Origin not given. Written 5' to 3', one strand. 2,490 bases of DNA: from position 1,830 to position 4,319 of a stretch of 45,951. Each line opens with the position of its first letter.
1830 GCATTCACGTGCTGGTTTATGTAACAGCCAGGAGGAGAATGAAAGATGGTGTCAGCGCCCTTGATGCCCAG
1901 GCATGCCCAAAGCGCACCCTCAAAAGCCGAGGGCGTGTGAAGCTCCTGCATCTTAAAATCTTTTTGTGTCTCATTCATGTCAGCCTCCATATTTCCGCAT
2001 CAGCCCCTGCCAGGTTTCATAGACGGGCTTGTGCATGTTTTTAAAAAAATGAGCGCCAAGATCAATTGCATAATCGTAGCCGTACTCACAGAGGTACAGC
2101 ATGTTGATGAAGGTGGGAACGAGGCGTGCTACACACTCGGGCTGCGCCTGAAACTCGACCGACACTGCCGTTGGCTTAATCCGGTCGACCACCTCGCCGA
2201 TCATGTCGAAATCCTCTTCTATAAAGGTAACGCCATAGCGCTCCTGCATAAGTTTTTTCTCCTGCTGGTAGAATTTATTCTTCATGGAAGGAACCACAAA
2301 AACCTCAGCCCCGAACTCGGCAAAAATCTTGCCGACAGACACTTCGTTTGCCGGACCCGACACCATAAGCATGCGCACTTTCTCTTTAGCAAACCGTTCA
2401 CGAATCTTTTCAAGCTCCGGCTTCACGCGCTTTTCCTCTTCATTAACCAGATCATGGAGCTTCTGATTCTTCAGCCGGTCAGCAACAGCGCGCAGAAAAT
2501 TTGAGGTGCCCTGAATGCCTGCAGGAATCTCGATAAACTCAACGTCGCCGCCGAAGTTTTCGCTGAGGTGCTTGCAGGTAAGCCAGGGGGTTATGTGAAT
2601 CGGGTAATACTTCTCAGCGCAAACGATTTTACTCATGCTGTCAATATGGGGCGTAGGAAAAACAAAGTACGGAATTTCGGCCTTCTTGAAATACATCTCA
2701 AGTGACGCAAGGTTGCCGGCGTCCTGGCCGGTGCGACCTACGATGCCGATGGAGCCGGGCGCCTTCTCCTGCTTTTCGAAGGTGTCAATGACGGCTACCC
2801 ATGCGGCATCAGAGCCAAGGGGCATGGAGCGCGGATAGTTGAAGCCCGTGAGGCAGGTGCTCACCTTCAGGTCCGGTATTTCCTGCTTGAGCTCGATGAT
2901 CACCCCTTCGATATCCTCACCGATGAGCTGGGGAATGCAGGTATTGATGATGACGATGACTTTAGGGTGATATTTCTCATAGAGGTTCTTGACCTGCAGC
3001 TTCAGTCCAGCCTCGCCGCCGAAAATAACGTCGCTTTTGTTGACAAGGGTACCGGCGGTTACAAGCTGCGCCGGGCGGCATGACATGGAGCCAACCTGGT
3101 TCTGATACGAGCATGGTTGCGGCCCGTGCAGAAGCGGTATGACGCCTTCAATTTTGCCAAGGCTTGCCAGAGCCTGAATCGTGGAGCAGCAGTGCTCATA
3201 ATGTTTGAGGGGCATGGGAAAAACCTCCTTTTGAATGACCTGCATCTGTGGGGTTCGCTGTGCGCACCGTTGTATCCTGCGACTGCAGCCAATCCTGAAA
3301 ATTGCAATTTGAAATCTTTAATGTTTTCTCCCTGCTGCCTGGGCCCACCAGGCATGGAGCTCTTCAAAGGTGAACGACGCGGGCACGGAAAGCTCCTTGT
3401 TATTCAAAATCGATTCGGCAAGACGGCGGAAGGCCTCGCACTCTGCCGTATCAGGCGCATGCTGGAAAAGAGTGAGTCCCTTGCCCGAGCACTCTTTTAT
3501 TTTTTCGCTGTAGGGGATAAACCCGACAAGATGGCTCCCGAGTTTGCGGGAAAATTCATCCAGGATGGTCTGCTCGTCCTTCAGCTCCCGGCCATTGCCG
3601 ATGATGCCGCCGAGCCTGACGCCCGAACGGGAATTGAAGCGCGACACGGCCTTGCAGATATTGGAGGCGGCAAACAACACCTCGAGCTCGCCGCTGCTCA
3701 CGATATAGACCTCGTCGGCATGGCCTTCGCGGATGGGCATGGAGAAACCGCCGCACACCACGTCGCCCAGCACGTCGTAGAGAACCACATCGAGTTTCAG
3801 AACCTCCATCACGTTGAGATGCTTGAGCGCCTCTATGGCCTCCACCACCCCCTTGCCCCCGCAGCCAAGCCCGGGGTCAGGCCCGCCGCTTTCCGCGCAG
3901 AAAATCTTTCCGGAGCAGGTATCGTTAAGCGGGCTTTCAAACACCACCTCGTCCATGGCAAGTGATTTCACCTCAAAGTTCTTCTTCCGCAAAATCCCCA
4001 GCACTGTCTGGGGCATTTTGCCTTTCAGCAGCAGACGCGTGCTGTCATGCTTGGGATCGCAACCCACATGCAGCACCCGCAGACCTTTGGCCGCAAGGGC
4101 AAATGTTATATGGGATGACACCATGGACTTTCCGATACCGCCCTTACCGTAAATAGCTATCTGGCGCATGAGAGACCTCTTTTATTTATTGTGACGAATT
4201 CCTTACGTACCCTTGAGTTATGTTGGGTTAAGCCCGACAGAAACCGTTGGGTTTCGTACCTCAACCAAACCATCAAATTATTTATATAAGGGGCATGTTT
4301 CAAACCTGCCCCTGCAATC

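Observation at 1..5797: Orphan nitrogenase-superfamily reductase operon under MarR control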

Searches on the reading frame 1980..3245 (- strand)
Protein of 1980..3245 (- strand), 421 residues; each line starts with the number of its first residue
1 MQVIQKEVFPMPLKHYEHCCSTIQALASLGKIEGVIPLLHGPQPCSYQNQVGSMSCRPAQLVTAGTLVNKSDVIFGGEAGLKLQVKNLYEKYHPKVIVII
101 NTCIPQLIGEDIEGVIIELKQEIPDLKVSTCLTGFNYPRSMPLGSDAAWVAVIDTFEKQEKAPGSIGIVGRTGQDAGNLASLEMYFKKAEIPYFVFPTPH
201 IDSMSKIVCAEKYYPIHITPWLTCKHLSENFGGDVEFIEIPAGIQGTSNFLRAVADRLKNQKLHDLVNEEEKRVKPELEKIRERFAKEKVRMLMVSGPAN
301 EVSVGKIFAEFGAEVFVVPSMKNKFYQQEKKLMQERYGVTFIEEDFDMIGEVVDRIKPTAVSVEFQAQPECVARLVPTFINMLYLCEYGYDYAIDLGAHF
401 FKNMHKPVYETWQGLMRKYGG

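Call 3: search_protein_families(library=pfam, proteins=[window:1980-3245:-], max_evalue=0.01)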
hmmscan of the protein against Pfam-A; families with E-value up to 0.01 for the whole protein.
window:1980-3245:- (421 aa): 1 family
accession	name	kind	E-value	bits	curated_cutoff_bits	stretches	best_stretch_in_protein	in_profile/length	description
PF00148.24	Oxidored_nitro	-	2.2e-47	162.2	28.6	1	20-358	1-343/399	Nitrogenase component 1 type Oxidoreductase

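Call 4: search_protein_families(library=ncbifam, proteins=[window:1980-3245:-], max_evalue=0.001)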
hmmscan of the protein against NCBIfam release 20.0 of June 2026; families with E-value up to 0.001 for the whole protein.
window:1980-3245:- (421 aa): 16 families
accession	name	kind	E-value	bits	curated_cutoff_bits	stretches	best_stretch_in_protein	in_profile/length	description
TIGR01283.1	nifE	equivalog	2.3e-23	82.5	505.1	1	18-334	43-371/459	nitrogenase iron-molybdenum cofactor biosynthesis protein NifE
TIGR01862.1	N2-ase-Ialpha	subfamily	1.6e-19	69.9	486.05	1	30-365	47-396/444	nitrogenase component I subunit alpha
NF011047.0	PRK14477.1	equivalog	6.1e-18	64.1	1229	1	25-164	504-645/917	bifunctional nitrogenase iron-molybdenum cofactor biosynthesis protein NifEN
TIGR01284.1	alt_nitrog_alph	subfamily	2.9e-16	59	512.8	1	30-408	57-448/457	nitrogenase subunit alpha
NF002768.0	PRK02842.1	equivalog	4.6e-15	55.4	324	1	67-340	68-340/423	ferredoxin:protochlorophyllide reductase (ATP-dependent) subunit N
TIGR01279.1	DPOR_bchN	equivalog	7.8e-15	54.7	419.95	1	30-358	20-344/407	ferredoxin:protochlorophyllide reductase (ATP-dependent) subunit N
TIGR02932.1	vnfK_nitrog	equivalog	6.2e-13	48.4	873.95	1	26-191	23-193/457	V-containing nitrogenase subunit beta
TIGR01278.1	DPOR_BchB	equivalog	2e-12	46.7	490.35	1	32-361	23-364/512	ferredoxin:protochlorophyllide reductase (ATP-dependent) subunit B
TIGR01282.1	nifD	equivalog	2.4e-12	46.3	653.55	1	29-362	60-409/466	nitrogenase molybdenum-iron protein alpha chain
TIGR01285.1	nifN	equivalog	8.9e-12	44.7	326.8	1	25-131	24-129/433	nitrogenase iron-molybdenum cofactor biosynthesis protein NifN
TIGR01860.1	VNFD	equivalog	1.6e-11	43.5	823.1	1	17-189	45-226/461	nitrogenase vanadium-iron protein, alpha chain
TIGR01286.1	nifK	equivalog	2.2e-11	42.9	427.3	1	20-122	69-171/516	nitrogenase molybdenum-iron protein subunit beta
TIGR03282.1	methan_mark_13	equivalog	1.7e-10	40.5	268.4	1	26-128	11-110/352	Ni-sirohydrochlorin a,c-diamide reductive cyclase catalytic subunit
TIGR01861.1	ANFD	equivalog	3.1e-10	39.1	873.8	1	18-318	47-358/513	nitrogenase iron-iron protein, alpha chain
TIGR02931.1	anfK_nitrog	equivalog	1e-07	31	853.85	1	24-170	24-176/461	Fe-only nitrogenase subunit beta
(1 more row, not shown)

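Call 13: search_solved_structures(query=window:1980-3245:-, max_evalue=0.001)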
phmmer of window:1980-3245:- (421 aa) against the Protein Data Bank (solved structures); distinct sequences matched with E-value up to 0.001: 35.
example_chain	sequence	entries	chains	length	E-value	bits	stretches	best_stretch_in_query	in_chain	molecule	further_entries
9i0g_A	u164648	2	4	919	5.9e-20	74.7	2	26-168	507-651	Nitrogenase iron-molybdenum cofactor biosynthesis protein NifE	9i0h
1mio_B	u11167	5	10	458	1.2e-13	53.9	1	19-198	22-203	NITROGENASE MOLYBDENUM IRON PROTEIN (BETA CHAIN) | Nitrogenase molybdenum-iron protein beta chain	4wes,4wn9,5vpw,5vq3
9p1x_B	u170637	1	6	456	4.3e-13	52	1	19-216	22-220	Nitrogenase molybdenum-iron protein beta chain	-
9d9u_A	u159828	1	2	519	1.1e-12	50.7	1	20-311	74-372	Nitrogenase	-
9fmg_A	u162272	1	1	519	1.1e-12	50.7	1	20-311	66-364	Nitrogenase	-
5n6y_A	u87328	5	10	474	1.1e-11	47.5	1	26-412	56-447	Nitrogenase vanadium-iron protein alpha chain | Nitrogenase protein alpha chain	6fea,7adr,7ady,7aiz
9p1x_A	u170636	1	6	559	2.7e-11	46.1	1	29-318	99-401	Nitrogenase protein alpha chain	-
9ian_A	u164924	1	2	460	4.9e-10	42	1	20-121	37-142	Nitrogenase iron-molybdenum cofactor biosynthesis protein NifE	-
9iao_A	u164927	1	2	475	5.5e-10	41.8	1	20-121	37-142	Nitrogenase iron-molybdenum cofactor biosynthesis protein NifE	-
9onj_A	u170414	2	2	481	5.7e-10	41.7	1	20-121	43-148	Nitrogenase iron-molybdenum cofactor biosynthesis protein NifE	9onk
3pdi_A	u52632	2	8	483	5.8e-10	41.7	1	20-121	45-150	Nitrogenase MoFe cofactor biosynthesis protein NifE | Nitrogenase iron-molybdenum cofactor biosynthesis protein NifE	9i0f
9spz_A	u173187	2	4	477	2.7e-09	39.5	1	17-318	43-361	Nitrogenase protein alpha chain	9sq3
8boq_A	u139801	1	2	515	4.7e-09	38.7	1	26-361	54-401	Nitrogenase protein alpha chain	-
9spz_B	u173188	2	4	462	3.3e-08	36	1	19-182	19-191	Nitrogenase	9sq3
8oie_A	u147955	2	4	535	9.4e-08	34.5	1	31-297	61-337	Nitrogenase protein alpha chain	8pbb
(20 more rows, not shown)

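Call 53: search_solved_structures(query=window:1980-3245:-, max_evalue=1e-11, show_alignments=5)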
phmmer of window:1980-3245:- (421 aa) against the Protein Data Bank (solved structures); distinct sequences matched with E-value up to 1e-11: 5.
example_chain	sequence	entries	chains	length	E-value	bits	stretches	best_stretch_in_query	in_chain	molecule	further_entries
9i0g_A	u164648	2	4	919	5.9e-20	74.7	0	26-168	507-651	Nitrogenase iron-molybdenum cofactor biosynthesis protein NifE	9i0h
1mio_B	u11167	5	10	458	1.2e-13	53.9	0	19-198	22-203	NITROGENASE MOLYBDENUM IRON PROTEIN (BETA CHAIN) | Nitrogenase molybdenum-iron protein beta chain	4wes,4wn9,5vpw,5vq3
9p1x_B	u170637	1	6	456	4.3e-13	52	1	19-216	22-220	Nitrogenase molybdenum-iron protein beta chain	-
9d9u_A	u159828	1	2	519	1.1e-12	50.7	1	20-311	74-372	Nitrogenase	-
9fmg_A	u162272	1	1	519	1.1e-12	50.7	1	20-311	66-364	Nitrogenase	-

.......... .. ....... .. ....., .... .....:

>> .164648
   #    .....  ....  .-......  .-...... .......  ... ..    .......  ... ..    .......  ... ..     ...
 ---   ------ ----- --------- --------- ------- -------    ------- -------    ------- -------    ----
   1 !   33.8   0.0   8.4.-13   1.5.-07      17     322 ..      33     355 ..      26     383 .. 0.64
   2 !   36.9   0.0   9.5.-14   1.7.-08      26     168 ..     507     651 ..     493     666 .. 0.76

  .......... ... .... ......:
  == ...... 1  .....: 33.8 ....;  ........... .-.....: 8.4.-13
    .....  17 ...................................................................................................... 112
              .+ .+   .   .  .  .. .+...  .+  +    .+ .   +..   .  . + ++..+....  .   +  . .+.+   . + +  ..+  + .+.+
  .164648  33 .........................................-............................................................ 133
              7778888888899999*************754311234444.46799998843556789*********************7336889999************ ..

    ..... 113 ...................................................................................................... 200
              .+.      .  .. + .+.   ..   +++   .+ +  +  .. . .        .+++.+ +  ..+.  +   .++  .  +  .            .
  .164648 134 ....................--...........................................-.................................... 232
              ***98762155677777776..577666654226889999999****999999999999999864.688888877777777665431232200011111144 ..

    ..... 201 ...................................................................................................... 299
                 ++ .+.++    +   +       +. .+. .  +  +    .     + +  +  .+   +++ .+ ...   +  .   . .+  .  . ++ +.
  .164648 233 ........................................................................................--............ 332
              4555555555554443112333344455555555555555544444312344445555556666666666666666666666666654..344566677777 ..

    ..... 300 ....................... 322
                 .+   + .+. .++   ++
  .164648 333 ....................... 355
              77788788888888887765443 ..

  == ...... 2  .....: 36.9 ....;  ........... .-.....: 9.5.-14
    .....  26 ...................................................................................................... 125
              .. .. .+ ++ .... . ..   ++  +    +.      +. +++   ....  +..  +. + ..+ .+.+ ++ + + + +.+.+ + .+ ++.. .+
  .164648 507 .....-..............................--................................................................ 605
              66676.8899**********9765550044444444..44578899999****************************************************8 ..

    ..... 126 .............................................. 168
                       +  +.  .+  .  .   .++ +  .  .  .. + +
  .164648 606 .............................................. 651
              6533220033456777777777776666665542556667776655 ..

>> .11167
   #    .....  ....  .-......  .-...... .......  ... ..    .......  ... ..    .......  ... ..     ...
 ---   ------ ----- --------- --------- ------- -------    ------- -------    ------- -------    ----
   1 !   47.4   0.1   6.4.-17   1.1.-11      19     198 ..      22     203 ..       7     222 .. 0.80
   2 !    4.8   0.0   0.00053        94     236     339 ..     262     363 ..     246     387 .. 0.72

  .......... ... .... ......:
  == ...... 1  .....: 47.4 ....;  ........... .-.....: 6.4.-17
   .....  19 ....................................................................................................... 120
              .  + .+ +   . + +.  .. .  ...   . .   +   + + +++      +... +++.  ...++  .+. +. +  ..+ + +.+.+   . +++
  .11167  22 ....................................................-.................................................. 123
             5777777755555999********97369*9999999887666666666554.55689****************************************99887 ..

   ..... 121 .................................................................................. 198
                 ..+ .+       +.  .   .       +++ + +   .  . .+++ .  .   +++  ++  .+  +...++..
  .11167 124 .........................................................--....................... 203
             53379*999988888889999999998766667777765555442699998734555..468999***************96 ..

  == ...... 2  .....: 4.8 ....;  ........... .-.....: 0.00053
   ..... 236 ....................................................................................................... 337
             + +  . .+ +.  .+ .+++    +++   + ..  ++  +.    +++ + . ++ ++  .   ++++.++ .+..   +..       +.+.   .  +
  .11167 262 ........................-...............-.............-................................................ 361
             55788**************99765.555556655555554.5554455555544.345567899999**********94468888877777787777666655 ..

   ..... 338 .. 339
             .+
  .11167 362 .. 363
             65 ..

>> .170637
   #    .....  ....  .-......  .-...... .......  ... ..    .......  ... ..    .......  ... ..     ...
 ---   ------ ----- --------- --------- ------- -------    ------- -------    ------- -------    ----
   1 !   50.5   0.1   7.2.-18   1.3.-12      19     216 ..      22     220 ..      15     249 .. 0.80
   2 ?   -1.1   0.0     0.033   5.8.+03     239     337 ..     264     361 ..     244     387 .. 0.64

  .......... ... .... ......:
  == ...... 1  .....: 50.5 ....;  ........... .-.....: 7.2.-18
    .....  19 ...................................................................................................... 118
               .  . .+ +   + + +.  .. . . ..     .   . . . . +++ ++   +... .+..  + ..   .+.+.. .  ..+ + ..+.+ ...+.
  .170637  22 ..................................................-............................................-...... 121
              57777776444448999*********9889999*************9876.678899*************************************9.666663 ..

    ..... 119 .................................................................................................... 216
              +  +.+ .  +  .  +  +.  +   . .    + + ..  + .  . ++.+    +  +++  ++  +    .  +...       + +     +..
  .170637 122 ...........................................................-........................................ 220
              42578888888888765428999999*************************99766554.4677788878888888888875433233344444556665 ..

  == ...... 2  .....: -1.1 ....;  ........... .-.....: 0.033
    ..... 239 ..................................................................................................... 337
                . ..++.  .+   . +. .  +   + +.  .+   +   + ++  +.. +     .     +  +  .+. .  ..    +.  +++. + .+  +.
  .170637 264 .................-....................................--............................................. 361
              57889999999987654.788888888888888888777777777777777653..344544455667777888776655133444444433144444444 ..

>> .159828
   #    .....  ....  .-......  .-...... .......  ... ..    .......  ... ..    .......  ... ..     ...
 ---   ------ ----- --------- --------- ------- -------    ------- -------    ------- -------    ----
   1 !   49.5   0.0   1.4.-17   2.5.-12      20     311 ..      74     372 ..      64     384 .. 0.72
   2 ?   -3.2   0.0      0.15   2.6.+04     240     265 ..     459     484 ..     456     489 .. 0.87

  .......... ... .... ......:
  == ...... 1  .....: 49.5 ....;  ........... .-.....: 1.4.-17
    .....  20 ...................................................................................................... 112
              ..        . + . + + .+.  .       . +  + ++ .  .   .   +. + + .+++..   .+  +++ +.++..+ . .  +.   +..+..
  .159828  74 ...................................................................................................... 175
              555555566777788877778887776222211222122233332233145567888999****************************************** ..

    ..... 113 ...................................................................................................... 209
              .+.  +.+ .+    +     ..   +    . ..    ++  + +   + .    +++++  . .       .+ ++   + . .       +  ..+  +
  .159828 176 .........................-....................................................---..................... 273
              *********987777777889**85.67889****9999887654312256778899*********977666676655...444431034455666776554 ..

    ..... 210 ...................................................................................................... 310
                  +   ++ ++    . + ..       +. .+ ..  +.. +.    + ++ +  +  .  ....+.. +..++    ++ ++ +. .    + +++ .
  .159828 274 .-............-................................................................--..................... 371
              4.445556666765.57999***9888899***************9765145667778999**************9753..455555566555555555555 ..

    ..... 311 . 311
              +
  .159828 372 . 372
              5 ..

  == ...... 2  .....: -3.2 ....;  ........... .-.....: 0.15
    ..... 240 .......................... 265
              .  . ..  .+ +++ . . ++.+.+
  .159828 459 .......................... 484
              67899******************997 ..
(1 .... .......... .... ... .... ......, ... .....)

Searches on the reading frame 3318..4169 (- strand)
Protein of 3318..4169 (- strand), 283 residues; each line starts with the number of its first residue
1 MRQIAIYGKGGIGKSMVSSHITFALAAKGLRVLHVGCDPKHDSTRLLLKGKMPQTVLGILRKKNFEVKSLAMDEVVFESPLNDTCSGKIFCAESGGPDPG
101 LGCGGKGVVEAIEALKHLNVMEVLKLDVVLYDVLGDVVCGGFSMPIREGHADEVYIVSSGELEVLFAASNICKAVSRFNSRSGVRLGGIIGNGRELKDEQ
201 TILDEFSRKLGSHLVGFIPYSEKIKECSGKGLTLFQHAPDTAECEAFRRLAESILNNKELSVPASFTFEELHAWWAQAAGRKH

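Call 3: search_protein_families(library=pfam, proteins=[window:3318-4169:-], max_evalue=0.01)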
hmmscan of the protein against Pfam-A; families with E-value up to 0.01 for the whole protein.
window:3318-4169:- (283 aa): 6 families
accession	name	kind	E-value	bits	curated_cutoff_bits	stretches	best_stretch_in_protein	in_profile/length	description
PF00142.24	Fer4_NifH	-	6.8e-92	308.2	25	1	2-274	1-264/271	4Fe-4S iron sulfur cluster binding proteins, NifH/frxC family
PF01656.29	CbiA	-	1.2e-11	45.1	25.4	1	5-233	3-124/125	CobQ/CobB/MinD/ParA nucleotide binding domain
PF10609.15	ParA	-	1.1e-07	32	27.1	1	7-33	10-36/246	NUBPL iron-transfer P-loop NTPase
PF13614.12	AAA_31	-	6.1e-07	30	27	1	2-72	2-74/177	AAA domain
PF02374.21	ArsA_ATPase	-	4.2e-06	26.6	24.3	1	1-42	1-42/305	Anion-transporting ATPase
PF09140.17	MipZ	-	0.0017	18.2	20.7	1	9-44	9-44/262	ATPase MipZ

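Call 4: search_protein_families(library=ncbifam, proteins=[window:3318-4169:-], max_evalue=0.001)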
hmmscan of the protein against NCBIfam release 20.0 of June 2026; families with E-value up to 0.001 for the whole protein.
window:3318-4169:- (283 aa): 13 families
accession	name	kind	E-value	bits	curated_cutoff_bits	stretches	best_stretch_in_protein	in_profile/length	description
TIGR01287.1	nifH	equivalog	1.3e-89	300.1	394.35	1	2-276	1-266/275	nitrogenase iron protein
NF033200.1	F430_CfbC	exception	2e-88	296.1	402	1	2-272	1-256/260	Ni-sirohydrochlorin a,c-diamide reductive cyclase ATP-dependent reductase subunit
NF009701.0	PRK13230.1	subfamily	1.9e-83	279.9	350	1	1-271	1-274/291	nitrogenase reductase-like protein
NF009702.0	PRK13231.1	equivalog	7.5e-74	248.2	427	1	1-274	2-258/264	nitrogenase reductase-like protein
TIGR01281.1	DPOR_bchL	equivalog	4.5e-65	219.7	345.15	1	3-267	2-256/268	ferredoxin:protochlorophyllide reductase (ATP-dependent) iron-sulfur ATP-binding protein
TIGR02016.1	BchX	equivalog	4.5e-55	187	331.2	1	2-261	1-235/296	chlorophyllide a reductase iron protein subunit X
TIGR01969.1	minD_arch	subfamily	4.7e-09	35.8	201.75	1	151-257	131-233/251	cell division ATPase MinD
TIGR01968.1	minD_bact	equivalog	8.2e-07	28.6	212.9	0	7-38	8-39/261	septum site-determining protein MinD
NF041136.1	MrpORP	equivalog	2.3e-06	27.1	450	0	6-33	11-38/365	iron-sulfur cluster carrier protein MrpORP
NF053622.1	ATPseBagAMYCTU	equivalog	1.1e-05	25.1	400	1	6-73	12-80/325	ATPase BagA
TIGR00345.1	GET3_arsA_TRC40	subfamily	2.3e-05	24.1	135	1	7-43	3-39/299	TRC40/GET3/ArsA family transport-energizing ATPase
TIGR04291.1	arsen_driv_ArsA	equivalog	0.00021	20.1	650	1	7-40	326-359/565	arsenical pump-driving ATPase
TIGR03371.1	cellulose_yhjQ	equivalog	0.00023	20.7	157.85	0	1-41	1-42/246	cellulose biosynthesis protein BcsQ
